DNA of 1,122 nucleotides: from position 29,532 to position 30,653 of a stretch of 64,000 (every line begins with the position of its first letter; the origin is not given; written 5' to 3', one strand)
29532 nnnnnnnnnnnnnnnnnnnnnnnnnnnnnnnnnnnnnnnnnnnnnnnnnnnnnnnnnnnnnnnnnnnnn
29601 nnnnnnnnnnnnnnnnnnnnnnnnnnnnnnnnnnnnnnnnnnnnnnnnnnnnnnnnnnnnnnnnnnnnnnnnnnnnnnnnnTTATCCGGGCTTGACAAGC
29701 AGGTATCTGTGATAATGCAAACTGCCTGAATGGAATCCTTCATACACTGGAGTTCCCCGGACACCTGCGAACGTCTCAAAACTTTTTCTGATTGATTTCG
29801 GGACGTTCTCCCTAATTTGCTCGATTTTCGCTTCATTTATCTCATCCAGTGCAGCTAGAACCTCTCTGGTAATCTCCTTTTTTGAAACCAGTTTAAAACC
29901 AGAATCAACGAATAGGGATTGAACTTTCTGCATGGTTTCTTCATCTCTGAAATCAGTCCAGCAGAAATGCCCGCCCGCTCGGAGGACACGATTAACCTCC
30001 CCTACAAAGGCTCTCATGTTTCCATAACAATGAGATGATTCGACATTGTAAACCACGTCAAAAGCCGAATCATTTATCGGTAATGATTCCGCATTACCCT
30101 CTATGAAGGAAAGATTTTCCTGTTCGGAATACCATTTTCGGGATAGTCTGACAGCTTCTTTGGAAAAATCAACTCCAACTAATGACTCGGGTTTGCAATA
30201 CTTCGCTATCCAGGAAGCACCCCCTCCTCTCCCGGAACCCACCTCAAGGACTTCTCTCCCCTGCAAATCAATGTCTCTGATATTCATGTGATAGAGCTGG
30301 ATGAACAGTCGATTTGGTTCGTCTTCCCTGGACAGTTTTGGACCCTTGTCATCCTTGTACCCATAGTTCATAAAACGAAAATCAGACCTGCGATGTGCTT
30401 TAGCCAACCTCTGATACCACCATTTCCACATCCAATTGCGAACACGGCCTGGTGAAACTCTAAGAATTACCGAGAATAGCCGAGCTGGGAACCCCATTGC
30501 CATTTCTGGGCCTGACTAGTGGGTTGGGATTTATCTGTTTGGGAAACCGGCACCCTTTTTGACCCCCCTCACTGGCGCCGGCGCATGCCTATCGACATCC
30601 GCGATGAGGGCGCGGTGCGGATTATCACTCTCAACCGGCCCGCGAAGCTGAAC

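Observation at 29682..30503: Single-gene low-GC island: SAM-dependent methyltransferase inserted between a carboxypeptidase and an enoyl-CoA hydratase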

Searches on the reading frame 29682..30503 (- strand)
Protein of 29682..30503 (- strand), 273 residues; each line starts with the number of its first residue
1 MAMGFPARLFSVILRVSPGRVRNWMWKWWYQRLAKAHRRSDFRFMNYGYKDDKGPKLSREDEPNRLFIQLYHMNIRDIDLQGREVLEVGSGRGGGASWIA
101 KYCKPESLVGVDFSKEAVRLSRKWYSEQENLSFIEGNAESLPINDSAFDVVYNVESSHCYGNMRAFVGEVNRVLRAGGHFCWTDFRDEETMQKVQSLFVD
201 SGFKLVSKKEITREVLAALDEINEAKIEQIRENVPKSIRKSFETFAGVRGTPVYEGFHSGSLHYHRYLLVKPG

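Call 3: search_protein_families(library=pfam, proteins=[window:29682-30503:-], max_evalue=0.01)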
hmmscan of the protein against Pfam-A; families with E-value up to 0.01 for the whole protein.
window:29682-30503:- (273 aa): 11 families
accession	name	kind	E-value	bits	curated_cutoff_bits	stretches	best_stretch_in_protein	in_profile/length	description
PF08241.18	Methyltransf_11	-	4.2e-20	72.6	21.2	1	86-181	1-94/95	Methyltransferase domain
PF13649.12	Methyltransf_25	-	1.3e-17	64.7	27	1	85-178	1-97/97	Methyltransferase domain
PF13847.12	Methyltransf_31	-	4e-16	59.4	27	1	82-208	4-134/145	Methyltransferase domain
PF08242.18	Methyltransf_12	-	3.5e-11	44.1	30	1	86-180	1-98/98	Methyltransferase domain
PF01209.24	Ubie_methyltran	-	4.9e-08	33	20.1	1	77-185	43-154/233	ubiE/COQ5 methyltransferase family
PF13489.12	Methyltransf_23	-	3.6e-07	30.5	27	1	77-213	18-152/164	Methyltransferase domain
PF05148.21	Methyltransf_8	-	0.00019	21.8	27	1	139-214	114-189/219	Hypothetical methyltransferase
PF13578.12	Methyltransf_24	-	0.00065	21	26.3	1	86-184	1-104/105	Methyltransferase domain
PF01728.25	FtsJ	-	0.0014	19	24.1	0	78-206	19-159/181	FtsJ-like methyltransferase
PF05175.20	MTS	-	0.0019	18.3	23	1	78-178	30-134/170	Methyltransferase small domain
PF01135.25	PCMT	-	0.0034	17.6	20.3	1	81-137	73-132/210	Protein-L-isoaspartate(D-aspartate) O-methyltransferase (PCMT)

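Call 4: search_protein_families(library=ncbifam, proteins=[window:29682-30503:-], max_evalue=0.1)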
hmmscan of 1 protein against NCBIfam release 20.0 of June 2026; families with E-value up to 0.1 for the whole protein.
window:29682-30503:- (273 aa): 46 families (the best 25 are shown)
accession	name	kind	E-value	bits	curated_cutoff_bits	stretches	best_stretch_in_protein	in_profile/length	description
NF045823.1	PthPhpthDimycoMt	equivalog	1.5e-66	224.2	300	1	22-271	5-255/256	phthiotriol/phenolphthiotriol dimycocerosates methyltransferase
NF045825.1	FAmtase_mtf2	equivalog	1.6e-58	197.9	400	1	27-271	2-247/248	fatty-acid O-methyltransferase Mtf2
TIGR02072.1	BioC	equivalog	3e-13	50.1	184.95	1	79-213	32-165/244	malonyl-ACP O-methyltransferase BioC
NF041537.1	ArsM_AhpD_UU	exception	1.7e-12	46.8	510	1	81-221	76-219/345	arsenite methyltransferase/AhpD domain selenoprotein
TIGR01934.1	MenG_MenH_UbiE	subfamily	1.8e-12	47.1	158.35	1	81-199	39-160/223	ubiquinone/menaquinone biosynthesis methyltransferase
NF045667.1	MTase_DVU1556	equivalog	1.7e-11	44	155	1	81-196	22-135/213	DVU_1556 family methyltransferase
NF040539.1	AST_met_ArsM_2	exception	3.6e-11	43.4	240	1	82-187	57-168/262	putative arsinothricin biosynthesis methyltransferase ArsM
NF001244.0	PRK00216.1-5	equivalog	9.7e-11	41.4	216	1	81-200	48-173/236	bifunctional demethylmenaquinone methyltransferase/2-methoxy-6-polyprenyl-1,4-benzoquinol methylase UbiE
NF008823.0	PRK11873.1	subfamily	2.3e-10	40.4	263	1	81-186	77-185/272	arsenite methyltransferase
NF041675.1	sarc_dimgly_tmase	equivalog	6.5e-09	36.1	550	1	84-186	69-173/278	sarcosine/dimethylglycine N-methyltransferase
NF041536.1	ArsM_DUF2284_UU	exception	1.9e-08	33.1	575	1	81-234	76-232/459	arsenite methyltransferase/DUF2284 domain selenoprotein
NF052510.1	methyltran_MpqE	exception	4.4e-08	32.8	335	1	81-197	46-165/234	methyl-plastoquinone biosynthesis methyltransferase MpqE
NF047649.1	MTase_UXPK_star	exception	1.3e-07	30.9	460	1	82-184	78-183/283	methyltransferase/UXPK-star double selenoprotein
NF001243.0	PRK00216.1-4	equivalog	1.5e-07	31.1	235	1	81-181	47-150/237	demethylmenaquinone methyltransferase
TIGR02752.1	MenG_heptapren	equivalog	1.8e-07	30.9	419.85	1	81-183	45-150/231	demethylmenaquinone methyltransferase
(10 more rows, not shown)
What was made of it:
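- On NF045823 phthiotriol/phenolphthiotriol dimycocerosates methyltransferase (equivalog): 224.2 bits (call 4).
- On NF045825 fatty-acid O-methyltransferase Mtf2 (equivalog): 197.9 bits (call 4).
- Closest known: Mtf2, fatty-acid O-methyltransferase. Same: Full-length match (residues 27-271 against 2-247 of 248, 198 bits; call 4).
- NF045823 scores 224 bits and NF045825 198 bits, both full length (call 4). Full-length matches are to lipid O-methyltransferase models (call 4).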

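Call 6: find_homologous_proteins(query=window:29682-30503:-)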
Query window:29682-30503:- (273 aa): 3769 proteins with E <= 0.001 among 5211 candidates; the best 120 are listed.
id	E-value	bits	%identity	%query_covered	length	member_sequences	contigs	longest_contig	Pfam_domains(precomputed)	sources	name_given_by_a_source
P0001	4.7e-180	615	97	100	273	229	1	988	PF13847.13,PF13489.13,PF13649.13,PF01209.25,PF08241.19,PF08242.19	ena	-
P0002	7.9e-140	483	73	100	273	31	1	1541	PF13847.13,PF13649.13,PF01209.25,PF08241.19,PF08242.19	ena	-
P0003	1.4e-139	482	73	100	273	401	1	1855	PF13847.13,PF13649.13,PF01209.25,PF08241.19,PF08242.19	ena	-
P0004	6.9e-137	473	71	100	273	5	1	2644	PF13847.13,PF13649.13,PF05148.22,PF01209.25,PF08241.19,PF08242.19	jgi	-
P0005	3.2e-136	471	71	100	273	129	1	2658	PF13847.13,PF13489.13,PF13649.13,PF05148.22,PF01209.25,PF08241.19,PF08242.19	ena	-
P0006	5.7e-135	467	70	100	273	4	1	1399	PF13847.13,PF13649.13,PF01209.25,PF08241.19,PF08242.19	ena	-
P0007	1.4e-131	456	71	100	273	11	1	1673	PF13847.13,PF13489.13,PF05175.21,PF13649.13,PF01209.25,PF08241.19,PF08242.19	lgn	-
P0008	2.1e-131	455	71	100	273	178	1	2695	PF13847.13,PF13489.13,PF13649.13,PF01209.25,PF08241.19,PF08242.19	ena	-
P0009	2.7e-131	455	69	99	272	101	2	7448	PF13847.13,PF13489.13,PF13649.13,PF05148.22,PF01209.25,PF08241.19,PF08242.19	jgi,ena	-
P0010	1.7e-130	452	68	100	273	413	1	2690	PF13847.13,PF13489.13,PF13649.13,PF05148.22,PF01209.25,PF08241.19,PF08242.19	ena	-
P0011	5.2e-130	451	69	100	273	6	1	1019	PF13847.13,PF13489.13,PF13649.13,PF01209.25,PF08241.19,PF08242.19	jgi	-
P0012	7.7e-130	450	68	100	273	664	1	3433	PF13847.13,PF13489.13,PF13649.13,PF05148.22,PF01209.25,PF08241.19,PF08242.19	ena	-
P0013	3.4e-129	448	68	99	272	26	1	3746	PF13847.13,PF13489.13,PF13649.13,PF05148.22,PF01209.25,PF08241.19,PF08242.19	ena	-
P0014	1.2e-128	446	68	99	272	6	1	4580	PF13847.13,PF13489.13,PF13649.13,PF01209.25,PF08241.19,PF08242.19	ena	-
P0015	1.2e-128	446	67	99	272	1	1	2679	PF13847.13,PF13489.13,PF13649.13,PF05148.22,PF01209.25,PF08241.19,PF08242.19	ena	-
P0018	1.8e-126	439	68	98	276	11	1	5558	PF13847.13,PF13489.13,PF13649.13,PF05148.22,PF01209.25,PF08241.19,PF08242.19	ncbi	-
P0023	3.2e-121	422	68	99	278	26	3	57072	PF13847.13,PF13489.13,PF13649.13,PF01728.26,PF01209.25,PF08241.19,PF08242.19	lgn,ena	-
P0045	3.1e-119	416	66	99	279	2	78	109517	PF13847.13,PF13489.13,PF13649.13,PF01209.25,PF08241.19,PF08242.19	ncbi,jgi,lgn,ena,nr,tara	ncbi:MAG: methyltransferase type 11 [Euryarchaeota archaeon]|jgi:ubiquinone/menaquinone biosynthesis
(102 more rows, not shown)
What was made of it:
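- The nearest outside homologue is 73% identical (call 6).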

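Call 8: find_encoding_contigs(protein=window:29682-30503:-, flank=10000, max_places=10)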
Protein window:29682-30503:- (273 aa): 24 contigs read that carry it; 2 places shown.
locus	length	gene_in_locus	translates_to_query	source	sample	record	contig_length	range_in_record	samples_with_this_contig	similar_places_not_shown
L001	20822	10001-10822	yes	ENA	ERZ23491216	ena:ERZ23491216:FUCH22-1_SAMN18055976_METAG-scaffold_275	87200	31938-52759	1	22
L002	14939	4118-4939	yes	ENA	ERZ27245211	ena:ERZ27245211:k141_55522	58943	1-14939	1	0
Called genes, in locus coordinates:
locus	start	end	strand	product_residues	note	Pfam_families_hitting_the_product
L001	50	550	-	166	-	PF07790:Pilin_N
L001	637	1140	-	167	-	-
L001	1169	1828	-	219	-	PF25213:HVO_A0261_N (weak), PF12840:HTH_20, PF01022:HTH_5, PF12802:MarR_2 (faint)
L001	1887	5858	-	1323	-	PF07705:CARDB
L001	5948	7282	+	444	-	PF00083:Sugar_tr (weak), PF05977:MFS_3 (faint), PF07690:MFS_1, PF12832:MFS_1_like (weak)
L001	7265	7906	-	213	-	PF00702:Hydrolase, PF12710:HAD, PF08282:Hydrolase_3 (weak)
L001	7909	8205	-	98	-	-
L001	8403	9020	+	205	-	-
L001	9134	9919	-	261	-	PF00378:ECH_1, PF16113:ECH_2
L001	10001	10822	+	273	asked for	PF13489:Methyltransf_23 (weak), PF01209:Ubie_methyltran (weak), PF08241:Methyltransf_11, PF08242:Methyltransf_12, PF13649:Methyltransf_25, PF13847:Methyltransf_31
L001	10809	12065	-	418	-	PF00246:Peptidase_M14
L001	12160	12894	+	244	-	PF00106:adh_short, PF08659:KR, PF23441:SDR (weak), PF13561:adh_short_C2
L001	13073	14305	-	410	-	PF13367:PrsW-protease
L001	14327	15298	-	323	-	PF01368:DHH, PF02272:DHHA1 (weak)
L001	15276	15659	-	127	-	-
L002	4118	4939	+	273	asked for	PF13489:Methyltransf_23 (weak), PF01209:Ubie_methyltran (weak), PF08241:Methyltransf_11, PF08242:Methyltransf_12, PF13649:Methyltransf_25, PF13847:Methyltransf_31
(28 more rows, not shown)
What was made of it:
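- On DNA methyltransferase / restriction or defence system: The neighbours are housekeeping genes (calls 3, 8).
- Host: archaeal markers nearby (exosome, Pcc1, L37ae, proteasome; call 8).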

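Call 9: find_encoding_contigs(protein=P0001, flank=10000, max_places=10)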
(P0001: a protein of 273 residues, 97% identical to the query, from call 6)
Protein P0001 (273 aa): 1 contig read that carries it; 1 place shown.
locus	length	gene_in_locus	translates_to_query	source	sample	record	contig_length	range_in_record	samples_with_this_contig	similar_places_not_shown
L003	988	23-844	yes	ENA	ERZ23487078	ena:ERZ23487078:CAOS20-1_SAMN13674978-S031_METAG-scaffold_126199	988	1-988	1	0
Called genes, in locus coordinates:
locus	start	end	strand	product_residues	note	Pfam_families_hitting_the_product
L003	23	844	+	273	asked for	PF13489:Methyltransf_23 (weak), PF01209:Ubie_methyltran (weak), PF08241:Methyltransf_11, PF08242:Methyltransf_12, PF13649:Methyltransf_25, PF13847:Methyltransf_31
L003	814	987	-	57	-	?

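Call 10: find_encoding_contigs(protein=P0023, flank=10000, max_places=3)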
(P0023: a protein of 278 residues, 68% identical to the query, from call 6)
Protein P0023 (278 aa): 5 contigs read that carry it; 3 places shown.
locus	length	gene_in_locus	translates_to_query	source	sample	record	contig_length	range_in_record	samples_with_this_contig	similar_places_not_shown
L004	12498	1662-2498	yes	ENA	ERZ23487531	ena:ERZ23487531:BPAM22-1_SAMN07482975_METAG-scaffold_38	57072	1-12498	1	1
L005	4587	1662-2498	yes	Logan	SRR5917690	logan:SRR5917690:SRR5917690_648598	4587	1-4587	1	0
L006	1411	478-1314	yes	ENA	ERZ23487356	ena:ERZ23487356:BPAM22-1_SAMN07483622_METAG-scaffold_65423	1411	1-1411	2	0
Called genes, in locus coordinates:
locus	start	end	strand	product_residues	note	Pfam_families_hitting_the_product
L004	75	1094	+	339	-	-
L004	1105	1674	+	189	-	PF00578:AhpC-TSA, PF08534:Redoxin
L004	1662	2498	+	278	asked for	PF13489:Methyltransf_23 (weak), PF01209:Ubie_methyltran, PF01728:FtsJ (faint), PF13847:Methyltransf_31, PF08241:Methyltransf_11, PF08242:Methyltransf_12, PF13649:Methyltransf_25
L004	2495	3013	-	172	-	PF13404:HTH_AsnC-type, PF13412:HTH_24, PF22451:NirdL-like_HTH (weak), PF01037:AsnC_trans_reg (weak)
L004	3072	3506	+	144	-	-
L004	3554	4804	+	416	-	PF03952:Enolase_N, PF00113:Enolase_C, PF13378:MR_MLE_C (weak)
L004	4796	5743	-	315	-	PF01916:DS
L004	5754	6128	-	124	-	PF02675:AdoMet_dc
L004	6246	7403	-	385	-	PF00155:Aminotran_1_2, PF01041:DegT_DnrJ_EryC1, PF01212:Beta_elim_lyase (faint)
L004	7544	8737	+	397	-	-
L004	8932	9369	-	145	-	PF00583:Acetyltransf_1, PF13673:Acetyltransf_10, PF13508:Acetyltransf_7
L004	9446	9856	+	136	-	-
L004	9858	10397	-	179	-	PF00075:RNase_H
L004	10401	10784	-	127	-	PF01597:GCV_H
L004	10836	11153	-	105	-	-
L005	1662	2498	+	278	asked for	PF13489:Methyltransf_23 (weak), PF01209:Ubie_methyltran, PF01728:FtsJ (faint), PF13847:Methyltransf_31, PF08241:Methyltransf_11, PF08242:Methyltransf_12, PF13649:Methyltransf_25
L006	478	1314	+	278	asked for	PF13489:Methyltransf_23 (weak), PF01209:Ubie_methyltran, PF01728:FtsJ (faint), PF13847:Methyltransf_31, PF08241:Methyltransf_11, PF08242:Methyltransf_12, PF13649:Methyltransf_25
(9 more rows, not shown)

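Call 11: find_encoding_contigs(protein=P0045, flank=10000, max_places=3)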
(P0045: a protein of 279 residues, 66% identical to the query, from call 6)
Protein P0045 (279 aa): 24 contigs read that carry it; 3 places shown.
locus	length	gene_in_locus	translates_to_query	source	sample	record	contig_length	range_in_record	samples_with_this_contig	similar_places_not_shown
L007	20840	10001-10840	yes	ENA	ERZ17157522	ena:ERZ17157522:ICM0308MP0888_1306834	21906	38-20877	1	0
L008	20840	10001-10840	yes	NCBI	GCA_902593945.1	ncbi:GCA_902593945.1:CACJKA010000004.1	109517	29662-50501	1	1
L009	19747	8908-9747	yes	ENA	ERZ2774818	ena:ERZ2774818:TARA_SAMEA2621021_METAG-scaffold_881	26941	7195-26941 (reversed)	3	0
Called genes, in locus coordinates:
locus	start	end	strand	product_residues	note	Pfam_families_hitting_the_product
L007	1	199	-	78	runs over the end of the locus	?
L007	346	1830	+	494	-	-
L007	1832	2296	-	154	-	PF03767:Acid_phosphat_B (weak), PF24694:LNS2_PITM1-3 (weak)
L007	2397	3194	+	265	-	PF19420:DDAH_eukar, PF02274:ADI (weak)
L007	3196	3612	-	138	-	PF05656:DUF805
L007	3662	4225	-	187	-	PF12804:NTP_transf_3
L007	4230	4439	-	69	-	-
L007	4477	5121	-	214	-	-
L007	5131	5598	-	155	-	PF03735:ENT (faint)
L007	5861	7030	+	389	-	PF01751:Toprim (weak), PF13662:Toprim_4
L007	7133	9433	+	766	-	PF25062:ARM_TT21_N (faint), PF00515:TPR_1 (faint), PF07719:TPR_2 (faint), PF09976:TPR_21 (faint), PF12895:ANAPC3 (faint), PF14559:TPR_19, PF13431:TPR_17 (weak), PF13181:TPR_8 (weak), +14 more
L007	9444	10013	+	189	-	PF00578:AhpC-TSA, PF08534:Redoxin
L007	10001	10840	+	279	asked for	PF13489:Methyltransf_23 (weak), PF01209:Ubie_methyltran, PF13847:Methyltransf_31, PF08241:Methyltransf_11, PF08242:Methyltransf_12, PF13649:Methyltransf_25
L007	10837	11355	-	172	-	PF13404:HTH_AsnC-type, PF13412:HTH_24, PF22451:NirdL-like_HTH (faint), PF01037:AsnC_trans_reg (weak)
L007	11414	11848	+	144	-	-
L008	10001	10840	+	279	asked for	PF13489:Methyltransf_23 (weak), PF01209:Ubie_methyltran, PF13847:Methyltransf_31, PF08241:Methyltransf_11, PF08242:Methyltransf_12, PF13649:Methyltransf_25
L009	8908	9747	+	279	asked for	PF13489:Methyltransf_23 (weak), PF01209:Ubie_methyltran, PF13847:Methyltransf_31, PF08241:Methyltransf_11, PF08242:Methyltransf_12, PF13649:Methyltransf_25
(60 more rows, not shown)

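Call 12: find_encoding_contigs(protein=P0009, flank=10000, max_places=3)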
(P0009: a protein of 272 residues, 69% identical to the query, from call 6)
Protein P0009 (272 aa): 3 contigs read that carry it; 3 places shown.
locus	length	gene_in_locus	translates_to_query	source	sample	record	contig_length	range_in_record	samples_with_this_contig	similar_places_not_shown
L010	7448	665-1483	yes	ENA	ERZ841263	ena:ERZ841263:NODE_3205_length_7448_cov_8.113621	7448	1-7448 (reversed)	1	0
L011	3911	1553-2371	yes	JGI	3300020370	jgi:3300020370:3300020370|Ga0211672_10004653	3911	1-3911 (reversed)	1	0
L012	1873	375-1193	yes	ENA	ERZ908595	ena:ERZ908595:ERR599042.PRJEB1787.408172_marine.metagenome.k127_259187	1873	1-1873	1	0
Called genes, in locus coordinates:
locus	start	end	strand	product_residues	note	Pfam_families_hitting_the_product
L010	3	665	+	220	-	?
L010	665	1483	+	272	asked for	PF05148:Methyltransf_8 (faint), PF13489:Methyltransf_23 (weak), PF01209:Ubie_methyltran, PF13649:Methyltransf_25, PF13847:Methyltransf_31, PF08241:Methyltransf_11, PF08242:Methyltransf_12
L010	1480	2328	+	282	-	PF00106:adh_short, PF01370:Epimerase (weak), PF08659:KR, PF13561:adh_short_C2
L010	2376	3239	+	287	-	PF01738:DLH (faint), PF00561:Abhydrolase_1, PF12146:Hydrolase_4, PF20408:Abhydrolase_11 (weak), PF12697:Abhydrolase_6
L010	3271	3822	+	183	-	PF00578:AhpC-TSA, PF08534:Redoxin, PF13098:Thioredoxin_2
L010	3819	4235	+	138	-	PF13622:4HBT_3 (weak), PF03061:4HBT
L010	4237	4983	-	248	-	-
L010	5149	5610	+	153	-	PF04073:tRNA_edit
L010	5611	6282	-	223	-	PF19700:DUF6198, PF02588:YitT_membrane (weak)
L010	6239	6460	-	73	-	PF00403:HMA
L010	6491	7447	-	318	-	?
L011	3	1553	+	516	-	?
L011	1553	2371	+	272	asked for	PF05148:Methyltransf_8 (faint), PF13489:Methyltransf_23 (weak), PF01209:Ubie_methyltran, PF13649:Methyltransf_25, PF13847:Methyltransf_31, PF08241:Methyltransf_11, PF08242:Methyltransf_12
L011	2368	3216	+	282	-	PF00106:adh_short, PF01370:Epimerase (faint), PF08659:KR, PF13561:adh_short_C2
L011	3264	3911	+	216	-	?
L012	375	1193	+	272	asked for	PF05148:Methyltransf_8 (faint), PF13489:Methyltransf_23 (weak), PF01209:Ubie_methyltran, PF13649:Methyltransf_25, PF13847:Methyltransf_31, PF08241:Methyltransf_11, PF08242:Methyltransf_12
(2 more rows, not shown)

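Call 24: list_cluster_members(proteins=[P0001, P0002, P0003, P0004, P0005, P0008, P0009, P0010, P0012, P0018])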
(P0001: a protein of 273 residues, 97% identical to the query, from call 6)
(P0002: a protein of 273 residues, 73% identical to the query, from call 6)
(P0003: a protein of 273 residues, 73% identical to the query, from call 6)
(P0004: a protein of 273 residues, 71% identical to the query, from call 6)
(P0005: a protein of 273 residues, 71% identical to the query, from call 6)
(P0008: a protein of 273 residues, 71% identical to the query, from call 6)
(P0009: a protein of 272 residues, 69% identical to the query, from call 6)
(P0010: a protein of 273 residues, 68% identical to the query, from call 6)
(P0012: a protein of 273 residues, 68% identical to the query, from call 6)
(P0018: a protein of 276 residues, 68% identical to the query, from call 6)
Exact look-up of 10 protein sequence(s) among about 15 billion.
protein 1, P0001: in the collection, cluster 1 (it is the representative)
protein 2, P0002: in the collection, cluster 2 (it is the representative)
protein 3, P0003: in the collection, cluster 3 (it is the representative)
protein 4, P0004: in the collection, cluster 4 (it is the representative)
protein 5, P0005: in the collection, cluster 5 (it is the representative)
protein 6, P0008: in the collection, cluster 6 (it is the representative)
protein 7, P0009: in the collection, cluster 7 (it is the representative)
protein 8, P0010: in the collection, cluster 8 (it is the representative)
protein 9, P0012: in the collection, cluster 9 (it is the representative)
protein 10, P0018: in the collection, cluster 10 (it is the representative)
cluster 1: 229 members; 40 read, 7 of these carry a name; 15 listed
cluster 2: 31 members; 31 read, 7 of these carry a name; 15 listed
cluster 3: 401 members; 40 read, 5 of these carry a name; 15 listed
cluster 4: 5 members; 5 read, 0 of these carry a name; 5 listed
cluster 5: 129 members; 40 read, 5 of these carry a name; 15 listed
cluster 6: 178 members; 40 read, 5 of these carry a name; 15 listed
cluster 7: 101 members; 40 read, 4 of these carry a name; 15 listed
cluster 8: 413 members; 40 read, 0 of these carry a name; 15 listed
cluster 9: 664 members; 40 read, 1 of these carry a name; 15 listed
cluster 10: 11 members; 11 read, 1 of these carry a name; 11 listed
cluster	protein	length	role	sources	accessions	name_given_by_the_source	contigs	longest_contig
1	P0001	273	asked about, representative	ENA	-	-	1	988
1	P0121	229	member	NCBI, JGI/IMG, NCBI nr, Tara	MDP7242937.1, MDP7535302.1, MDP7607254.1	MAG: class I SAM-dependent methyltransferase [Candidatus Poseidoniia archaeon] | ubiquinone/menaquinone biosynthesis C-methylase UbiE | class I SAM-dependent methyltransferase [Candidatus Poseidoniia archaeon]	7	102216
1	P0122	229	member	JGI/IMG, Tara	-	ubiquinone/menaquinone biosynthesis C-methylase UbiE | strand:- start:1099 stop:1788 length:690 start_codon:yes stop_codon:yes gene_type:complete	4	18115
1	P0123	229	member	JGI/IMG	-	ubiquinone/menaquinone biosynthesis C-methylase UbiE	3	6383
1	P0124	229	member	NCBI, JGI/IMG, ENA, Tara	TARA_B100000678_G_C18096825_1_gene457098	ubiquinone/menaquinone biosynthesis C-methylase UbiE | strand:- start:56 stop:745 length:690 start_codon:yes stop_codon:yes gene_type:complete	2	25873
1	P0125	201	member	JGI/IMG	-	ubiquinone/menaquinone biosynthesis C-methylase UbiE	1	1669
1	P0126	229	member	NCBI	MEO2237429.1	MAG: class I SAM-dependent methyltransferase [Candidatus Poseidoniia archaeon]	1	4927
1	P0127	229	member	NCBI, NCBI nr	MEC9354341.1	MAG: methyltransferase domain-containing protein [Candidatus Thermoplasmatota archaeon] | methyltransferase domain-containing protein [Candidatus Thermoplasmatota archaeon]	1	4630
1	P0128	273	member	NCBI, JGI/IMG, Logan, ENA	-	-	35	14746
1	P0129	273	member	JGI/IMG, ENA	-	-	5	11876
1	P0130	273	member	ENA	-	-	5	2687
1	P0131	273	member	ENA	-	-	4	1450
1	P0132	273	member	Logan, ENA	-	-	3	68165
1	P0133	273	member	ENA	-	-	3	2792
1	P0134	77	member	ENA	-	-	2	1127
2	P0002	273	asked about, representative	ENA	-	-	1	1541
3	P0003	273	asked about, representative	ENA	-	-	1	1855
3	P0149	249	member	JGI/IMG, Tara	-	ubiquinone/menaquinone biosynthesis C-methylase UbiE | strand:- start:86 stop:835 length:750 start_codon:yes stop_codon:yes gene_type:complete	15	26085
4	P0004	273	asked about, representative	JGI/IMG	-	-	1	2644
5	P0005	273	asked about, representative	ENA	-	-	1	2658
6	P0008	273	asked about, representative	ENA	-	-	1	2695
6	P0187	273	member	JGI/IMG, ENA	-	-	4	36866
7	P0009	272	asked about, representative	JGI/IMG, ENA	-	-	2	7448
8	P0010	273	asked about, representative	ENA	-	-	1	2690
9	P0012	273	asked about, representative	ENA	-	-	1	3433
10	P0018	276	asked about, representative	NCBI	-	-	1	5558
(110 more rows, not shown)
